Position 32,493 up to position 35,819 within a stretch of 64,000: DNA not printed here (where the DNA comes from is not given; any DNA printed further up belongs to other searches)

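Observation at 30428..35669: Two-gene methyltransferase + SNF2-like helicase module with no recognisable nuclease (possible uncharacterised defence or epigenetic system)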

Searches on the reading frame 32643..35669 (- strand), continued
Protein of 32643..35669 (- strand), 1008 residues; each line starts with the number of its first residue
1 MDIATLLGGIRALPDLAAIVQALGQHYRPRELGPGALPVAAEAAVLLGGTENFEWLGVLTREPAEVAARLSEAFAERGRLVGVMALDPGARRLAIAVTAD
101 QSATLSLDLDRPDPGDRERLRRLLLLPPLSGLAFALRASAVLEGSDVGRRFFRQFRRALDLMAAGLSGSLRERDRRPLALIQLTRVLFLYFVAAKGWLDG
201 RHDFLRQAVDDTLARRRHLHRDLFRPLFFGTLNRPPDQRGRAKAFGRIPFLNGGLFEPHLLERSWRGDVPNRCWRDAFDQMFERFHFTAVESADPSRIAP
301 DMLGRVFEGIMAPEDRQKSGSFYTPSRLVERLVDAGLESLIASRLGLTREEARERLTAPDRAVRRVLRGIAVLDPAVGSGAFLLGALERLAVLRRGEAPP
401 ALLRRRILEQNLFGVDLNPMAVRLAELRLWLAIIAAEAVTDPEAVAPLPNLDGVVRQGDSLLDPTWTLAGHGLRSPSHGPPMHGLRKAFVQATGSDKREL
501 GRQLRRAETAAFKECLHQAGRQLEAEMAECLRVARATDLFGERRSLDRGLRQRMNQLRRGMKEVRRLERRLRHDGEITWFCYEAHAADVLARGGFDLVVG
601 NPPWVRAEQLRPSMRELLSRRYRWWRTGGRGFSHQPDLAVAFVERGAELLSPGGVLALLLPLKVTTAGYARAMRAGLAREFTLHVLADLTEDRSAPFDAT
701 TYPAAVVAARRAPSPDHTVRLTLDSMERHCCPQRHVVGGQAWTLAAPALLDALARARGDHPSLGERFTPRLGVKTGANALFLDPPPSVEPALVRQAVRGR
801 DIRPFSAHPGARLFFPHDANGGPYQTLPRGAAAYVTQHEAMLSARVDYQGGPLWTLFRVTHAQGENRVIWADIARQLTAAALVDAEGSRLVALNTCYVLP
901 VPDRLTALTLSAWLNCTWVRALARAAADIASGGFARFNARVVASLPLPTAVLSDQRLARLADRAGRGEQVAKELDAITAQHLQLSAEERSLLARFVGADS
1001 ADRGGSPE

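Call 26: search_protein_families(library=padloc, proteins=[L079:6267-8060:+, L079:8555-11896:+, L079:11910-13742:+, L079:13745-17038:+, L081:9596-12892:+, L081:12896-13717:+, L081:14679-16388:+, L081:16419-19718:+], max_evalue=0.00001)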
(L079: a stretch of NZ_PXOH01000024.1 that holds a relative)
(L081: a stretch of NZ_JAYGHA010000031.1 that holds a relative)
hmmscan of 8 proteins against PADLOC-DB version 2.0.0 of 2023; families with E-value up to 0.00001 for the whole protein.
L079:6267-8060:+ (597 aa): 0 families

L079:8555-11896:+ (1113 aa): 57 families (the best 25 are shown)
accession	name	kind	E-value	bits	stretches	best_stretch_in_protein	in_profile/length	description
PDLC03596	REase_MTase_IIG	-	1.5e-117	392.2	3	668-1112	696-1144/1148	Type IIG restriction enzyme-methyltransferase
PDLC03601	REase_MTase_IIG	-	4.1e-116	387.1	1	172-1011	199-1003/1110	Type IIG restriction enzyme-methyltransferase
PDLC03612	REase_MTase_IIG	-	8.2e-103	343.5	2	485-1111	586-1244/1247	Type IIG restriction enzyme-methyltransferase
PDLC03609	REase_MTase_IIG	-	6.8e-79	263.8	2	668-1068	543-937/1066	Type IIG restriction enzyme-methyltransferase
PDLC03604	REase_MTase_IIG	-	6.5e-50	168.1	2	664-1062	516-935/1011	Type IIG restriction enzyme-methyltransferase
PDLC03629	REase_MTase_IIG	-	9e-41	137.7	2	663-1070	551-976/1182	Type IIG restriction enzyme-methyltransferase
PDLC03628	REase_MTase_IIG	-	6.9e-37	125.1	2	172-406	153-369/1100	Type IIG restriction enzyme-methyltransferase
PDLC02643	DrmMI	-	9.7e-35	117.7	1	429-1062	590-1210/1347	DrmMI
PDLC03335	MTase_II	-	4.5e-32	109.5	1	675-1066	187-578/607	Type II methyltransferase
PDLC03313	MTase_II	-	8.4e-32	108.4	1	593-1111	48-560/563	Type II methyltransferase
PDLC03630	REase_MTase_IIG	-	6.3e-25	85.2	1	680-962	602-911/1100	Type IIG restriction enzyme-methyltransferase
PDLC02638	DrmMI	-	2.6e-24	83.4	1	459-739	639-932/935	DrmMI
PDLC03226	MTase_II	-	5.3e-24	82.7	1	681-797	126-242/579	Type II methyltransferase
PDLC03248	MTase_II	-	9.7e-24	82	1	680-1060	82-473/521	Type II methyltransferase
PDLC02529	PglX|PglXI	-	1.7e-23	80.4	2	680-1081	354-788/1189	PglX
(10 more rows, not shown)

L079:11910-13742:+ (610 aa): 85 families (the best 25 are shown)
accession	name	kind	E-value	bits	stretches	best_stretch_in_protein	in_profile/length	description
PDLC02979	AriA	-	6.1e-30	103.2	2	140-309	215-373/373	-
PDLC02358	Old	-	1.5e-23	81.5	2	144-390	162-404/578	Old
PDLC00289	PtuA1|PtuA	-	3e-19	67.3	1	3-321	2-304/404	AAA ATPase domain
PDLC02914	ATPase-Toprim_I-B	-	1.1e-18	65.6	2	257-500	194-408/443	-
PDLC02980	AriA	-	1.3e-17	62.8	1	31-310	4-304/304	-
PDLC04168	GajA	-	2e-16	57.8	2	1-67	1-65/570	-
PDLC00083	GajA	-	1.9e-15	54.3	2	261-352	289-387/639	AAA ATPase domain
PDLC00069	GajA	-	2e-15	54.3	2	172-337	227-409/687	AAA ATPase domain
PDLC00305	PtuA1|PtuA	-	6.9e-15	53.3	1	2-331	1-310/392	AAA ATPase domain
PDLC00091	GajA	-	8.3e-15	52.6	1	261-325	292-358/627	AAA ATPase domain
PDLC00086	GajA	-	8.5e-15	52.6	2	258-321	297-357/600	AAA ATPase domain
PDLC00271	PtuA1|PtuA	-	9e-15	53.1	1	260-331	274-342/421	AAA ATPase domain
PDLC00067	GajA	-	1.6e-14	51.3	2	2-86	3-80/604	AAA ATPase domain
PDLC00070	GajA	-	2.1e-14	51.1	2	189-321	211-349/596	AAA ATPase domain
PDLC00096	GajA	-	2.3e-14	51.1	1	229-320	251-348/630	AAA ATPase domain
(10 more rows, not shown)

L079:13745-17038:+ (1097 aa): 30 families (the best 25 are shown)
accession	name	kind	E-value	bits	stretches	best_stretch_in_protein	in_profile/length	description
PDLC01075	C3a139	-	2e-70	236.3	2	426-849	418-814/948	HKD+Snf2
PDLC02621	DrmD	-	4.7e-37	125.7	1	425-845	331-707/1040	DrmD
PDLC02623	DrmD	-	9e-33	111.1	2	611-842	488-693/1040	DrmD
PDLC02619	DrmD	-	2.3e-31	106.8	2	587-775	354-542/872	DrmD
PDLC02193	PLD_Helicase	-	4.3e-25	86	1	616-784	652-815/905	-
PDLC00659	HmaA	-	1.7e-23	80.4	1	331-846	220-686/1176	SNF2 helicase / DEAD-box helicase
PDLC02840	DpdE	-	4.2e-22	76.3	2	612-773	520-661/1091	DpdE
PDLC02500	BrxHI|BrxHII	-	4.3e-21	73.2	1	720-824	527-630/933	BrxHI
PDLC02843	DpdE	-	3.6e-19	66.2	2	700-766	597-663/1091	DpdE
PDLC02572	DrmA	-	1.2e-17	61.2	2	648-820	518-679/1043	DrmA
PDLC04556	PDC-M27C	-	2.1e-17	60.8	1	333-393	192-256/892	-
PDLC02504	BrxHI|BrxHII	-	1.1e-16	58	1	633-846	468-656/971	BrxHII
PDLC02632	DrmD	-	2.8e-16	57.2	1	334-779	254-637/662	DrmD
PDLC02633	DrmD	-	4.6e-16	56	1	683-833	555-702/839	DrmD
PDLC03830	ZacC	-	3.7e-14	50.3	0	334-516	243-444/1019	-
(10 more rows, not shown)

L081:9596-12892:+ (1098 aa): 58 families (the best 25 are shown)
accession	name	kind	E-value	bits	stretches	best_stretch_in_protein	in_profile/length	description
PDLC03601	REase_MTase_IIG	-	3e-109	364.4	1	167-1047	197-1055/1110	Type IIG restriction enzyme-methyltransferase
PDLC03596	REase_MTase_IIG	-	5.6e-108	360.4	3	667-1097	696-1144/1148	Type IIG restriction enzyme-methyltransferase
PDLC03612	REase_MTase_IIG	-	5.3e-92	307.7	2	484-1096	586-1244/1247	Type IIG restriction enzyme-methyltransferase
PDLC03609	REase_MTase_IIG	-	2.8e-60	202.2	2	666-1055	542-939/1066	Type IIG restriction enzyme-methyltransferase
PDLC03604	REase_MTase_IIG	-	2.2e-47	159.7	2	663-1047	516-935/1011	Type IIG restriction enzyme-methyltransferase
PDLC03226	MTase_II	-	1.9e-44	150.2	2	680-794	126-240/579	Type II methyltransferase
PDLC03313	MTase_II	-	9.4e-41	138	1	678-1097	140-561/563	Type II methyltransferase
PDLC03628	REase_MTase_IIG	-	6.8e-40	135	2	165-403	149-367/1100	Type IIG restriction enzyme-methyltransferase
PDLC02643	DrmMI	-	4.5e-37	125.5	1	367-1023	549-1190/1347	DrmMI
PDLC03335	MTase_II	-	2.2e-31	107.2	1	673-1047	186-574/607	Type II methyltransferase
PDLC03629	REase_MTase_IIG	-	8.3e-31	104.7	2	661-889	550-785/1182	Type IIG restriction enzyme-methyltransferase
PDLC02529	PglX|PglXI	-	2.7e-26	89.6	2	436-562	225-334/1189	PglX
PDLC02638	DrmMI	-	2.9e-25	86.6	1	366-739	547-933/935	DrmMI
PDLC03627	REase_MTase_IIG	-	3.8e-24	82.5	2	351-513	327-480/1136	Type IIG restriction enzyme-methyltransferase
PDLC03245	MTase_II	-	1.5e-23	81.2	1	677-1016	151-506/577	Type II methyltransferase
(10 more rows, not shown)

L081:12896-13717:+ (273 aa): 1 family
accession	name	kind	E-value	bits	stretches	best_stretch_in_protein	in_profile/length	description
PDLC02356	BstA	-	4.3e-27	93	1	129-248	150-272/292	BstA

L081:14679-16388:+ (569 aa): 1 family
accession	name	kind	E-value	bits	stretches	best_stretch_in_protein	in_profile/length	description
PDLC02203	MzaA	-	7.4e-48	161.3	1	266-487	430-657/683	-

L081:16419-19718:+ (1099 aa): 28 families (the best 25 are shown)
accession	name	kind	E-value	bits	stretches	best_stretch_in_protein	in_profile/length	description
PDLC01075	C3a139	-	8.2e-64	214.4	2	5-431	4-387/948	HKD+Snf2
PDLC02621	DrmD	-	1.4e-34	117.6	1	422-847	330-708/1040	DrmD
PDLC02623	DrmD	-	2.6e-30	102.9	1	722-843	578-693/1040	DrmD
PDLC02619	DrmD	-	2.6e-27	93.3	1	581-773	350-539/872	DrmD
PDLC02843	DpdE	-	3.7e-22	76.1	2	254-378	179-300/1091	DpdE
PDLC02193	PLD_Helicase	-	9.9e-21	71.6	1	598-785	644-815/905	-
PDLC02840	DpdE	-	7.1e-20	68.9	2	615-770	526-657/1091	DpdE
PDLC00659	HmaA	-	7.2e-20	68.4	1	434-826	304-667/1176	SNF2 helicase / DEAD-box helicase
PDLC02500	BrxHI|BrxHII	-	7.7e-19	65.7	1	720-837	526-642/933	BrxHI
PDLC02632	DrmD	-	7.5e-16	55.7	1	330-781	251-638/662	DrmD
PDLC02853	DpdE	-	2.8e-15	53.4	1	628-816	467-646/985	DpdE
PDLC02572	DrmA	-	8.5e-15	51.7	1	495-779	376-633/1043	DrmA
PDLC04556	PDC-M27C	-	5.2e-14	49.5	0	232-308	36-107/892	-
PDLC02633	DrmD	-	6.7e-14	48.8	1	724-838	584-706/839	DrmD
PDLC03830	ZacC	-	1.7e-13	48.1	0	744-768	876-900/1019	-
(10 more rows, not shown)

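Call 28: search_protein_families(library=pfam, proteins=[L065:3714-6914:+, L066:12688-15780:+, L065:361-3717:+, L079:13745-17038:+, L079:8555-11896:+, L076:12799-14775:+, L076:9629-12802:+, L070:9578-12958:+], max_evalue=0.01)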
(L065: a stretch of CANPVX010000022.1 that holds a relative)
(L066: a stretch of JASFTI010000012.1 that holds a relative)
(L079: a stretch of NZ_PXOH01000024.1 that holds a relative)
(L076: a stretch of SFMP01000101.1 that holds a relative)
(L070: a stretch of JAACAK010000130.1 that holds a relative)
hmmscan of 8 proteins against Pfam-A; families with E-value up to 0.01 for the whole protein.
L065:3714-6914:+ (1066 aa): 5 families
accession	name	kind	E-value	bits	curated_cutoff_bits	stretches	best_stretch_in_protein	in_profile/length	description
PF00271.37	Helicase_C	-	2.5e-18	66.8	23.5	1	633-757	2-110/110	Helicase conserved C-terminal domain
PF00176.29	SNF2-rel_dom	-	6.6e-14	52.1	24.9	1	247-446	17-224/290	SNF2-related domain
PF04851.21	ResIII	-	1.9e-12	47.8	22.5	1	229-389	4-163/164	Type III restriction enzyme, res subunit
PF00270.35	DEAD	-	2.2e-05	24.7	26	1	246-391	13-162/167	DEAD/DEAH box helicase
PF20720.3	nSTAND3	-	0.0088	16.2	27.2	0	233-280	3-50/155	Novel STAND NTPase 3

L066:12688-15780:+ (1030 aa): 3 families
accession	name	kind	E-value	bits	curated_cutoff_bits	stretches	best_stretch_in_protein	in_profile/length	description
PF00271.37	Helicase_C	-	2.7e-17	63.5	23.5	1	605-729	2-110/110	Helicase conserved C-terminal domain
PF00176.29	SNF2-rel_dom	-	2.2e-14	53.7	24.9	1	218-418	17-223/290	SNF2-related domain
PF04851.21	ResIII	-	6e-10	39.7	22.5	1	200-362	4-163/164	Type III restriction enzyme, res subunit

L065:361-3717:+ (1118 aa): 5 families
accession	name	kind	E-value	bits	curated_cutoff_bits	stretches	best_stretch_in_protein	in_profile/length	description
PF07669.17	Eco57I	-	1e-15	58.7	25.3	1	461-759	2-165/171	Eco57I restriction-modification methylase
PF02384.22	N6_Mtase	-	2e-07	31.1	20.4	1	402-481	37-99/311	N-6 DNA Methylase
PF20473.4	MmeI_Mtase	-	4.1e-07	29.9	27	1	405-489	13-93/259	MmeI, DNA-methyltransferase domain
PF25120.1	DUF7814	-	1.7e-05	25.1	27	1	205-300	77-169/228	Domain of unknown function (DUF7814)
PF20465.4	MmeI_hel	-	0.0027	18.9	27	1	211-287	5-75/75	MmeI, helicase spacer domain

L079:13745-17038:+ (1097 aa): 7 families
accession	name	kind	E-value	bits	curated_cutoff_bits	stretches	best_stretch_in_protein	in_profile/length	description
PF00271.37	Helicase_C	-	1.5e-18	67.5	23.5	1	635-767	2-110/110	Helicase conserved C-terminal domain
PF00176.29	SNF2-rel_dom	-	3.2e-18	66.3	24.9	2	326-445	118-231/290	SNF2-related domain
PF13091.12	PLDc_2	-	2.5e-12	47.2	27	1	27-178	9-132/132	PLD-like domain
PF04851.21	ResIII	-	4.2e-09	37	22.5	2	328-378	119-163/164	Type III restriction enzyme, res subunit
PF00270.35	DEAD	-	8.7e-08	32.5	26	1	329-380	112-162/167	DEAD/DEAH box helicase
PF00614.28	PLDc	-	0.0036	17.7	21.9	1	126-147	4-26/28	Phospholipase D Active site motif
PF13401.12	AAA_22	-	0.0069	17.1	27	0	261-373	13-120/130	AAA domain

L079:8555-11896:+ (1113 aa): 6 families
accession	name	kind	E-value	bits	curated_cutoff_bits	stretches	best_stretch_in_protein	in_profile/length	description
PF07669.17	Eco57I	-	1.6e-43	149.2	25.3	1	493-776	1-171/171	Eco57I restriction-modification methylase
PF12950.13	TaqI_C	-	3.7e-18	66.3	26.5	1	895-1059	1-118/118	TaqI-like C-terminal specificity domain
PF02384.22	N6_Mtase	-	1.4e-10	41.4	20.4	1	675-807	117-249/311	N-6 DNA Methylase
PF20473.4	MmeI_Mtase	-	4.4e-08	33.1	27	1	428-515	8-85/259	MmeI, DNA-methyltransferase domain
PF01170.24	UPF0020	-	0.0028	17.8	22.3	0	439-510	28-94/197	RMKL-like, methyltransferase domain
PF20465.4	MmeI_hel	-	0.0054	17.9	27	0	219-295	4-75/75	MmeI, helicase spacer domain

L076:12799-14775:+ (658 aa): 6 families
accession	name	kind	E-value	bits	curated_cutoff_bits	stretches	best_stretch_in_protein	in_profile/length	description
PF00271.37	Helicase_C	-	5.2e-11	43.2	23.5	1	345-458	14-110/110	Helicase conserved C-terminal domain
PF04851.21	ResIII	-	6.3e-11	42.9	22.5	2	8-63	4-60/164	Type III restriction enzyme, res subunit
PF00176.29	SNF2-rel_dom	-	2.8e-08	33.7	24.9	1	86-164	108-185/290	SNF2-related domain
PF00270.35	DEAD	-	8.5e-06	26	26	1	12-84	4-69/167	DEAD/DEAH box helicase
PF20720.3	nSTAND3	-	0.00058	20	27.2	1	15-54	6-45/155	Novel STAND NTPase 3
PF01935.23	DUF87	-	0.0013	19.3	23.2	1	22-63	20-57/220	Helicase HerA, central domain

L076:9629-12802:+ (1057 aa): 5 families
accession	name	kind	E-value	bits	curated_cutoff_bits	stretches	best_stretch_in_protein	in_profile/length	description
PF07669.17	Eco57I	-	9.6e-24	84.8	25.3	1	432-702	2-165/171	Eco57I restriction-modification methylase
PF20473.4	MmeI_Mtase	-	5.8e-13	49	27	1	372-454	9-86/259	MmeI, DNA-methyltransferase domain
PF02384.22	N6_Mtase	-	8.5e-07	29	20.4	0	308-457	5-104/311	N-6 DNA Methylase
PF12950.13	TaqI_C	-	4.2e-06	27.4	26.5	1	883-968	38-117/118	TaqI-like C-terminal specificity domain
PF25120.1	DUF7814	-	6.1e-05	23.2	27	1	216-264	121-170/228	Domain of unknown function (DUF7814)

L070:9578-12958:+ (1126 aa): 5 families
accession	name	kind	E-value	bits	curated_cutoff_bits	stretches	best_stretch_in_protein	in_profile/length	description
PF07669.17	Eco57I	-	1.2e-14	55.2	25.3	1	472-769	2-164/171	Eco57I restriction-modification methylase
PF02384.22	N6_Mtase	-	2.4e-08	34.1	20.4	1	415-493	39-100/311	N-6 DNA Methylase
PF20473.4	MmeI_Mtase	-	1e-06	28.6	27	1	415-494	12-86/259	MmeI, DNA-methyltransferase domain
PF25120.1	DUF7814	-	9.5e-06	25.9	27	1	213-306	75-165/228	Domain of unknown function (DUF7814)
PF20465.4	MmeI_hel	-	0.002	19.3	27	1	221-297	5-75/75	MmeI, helicase spacer domain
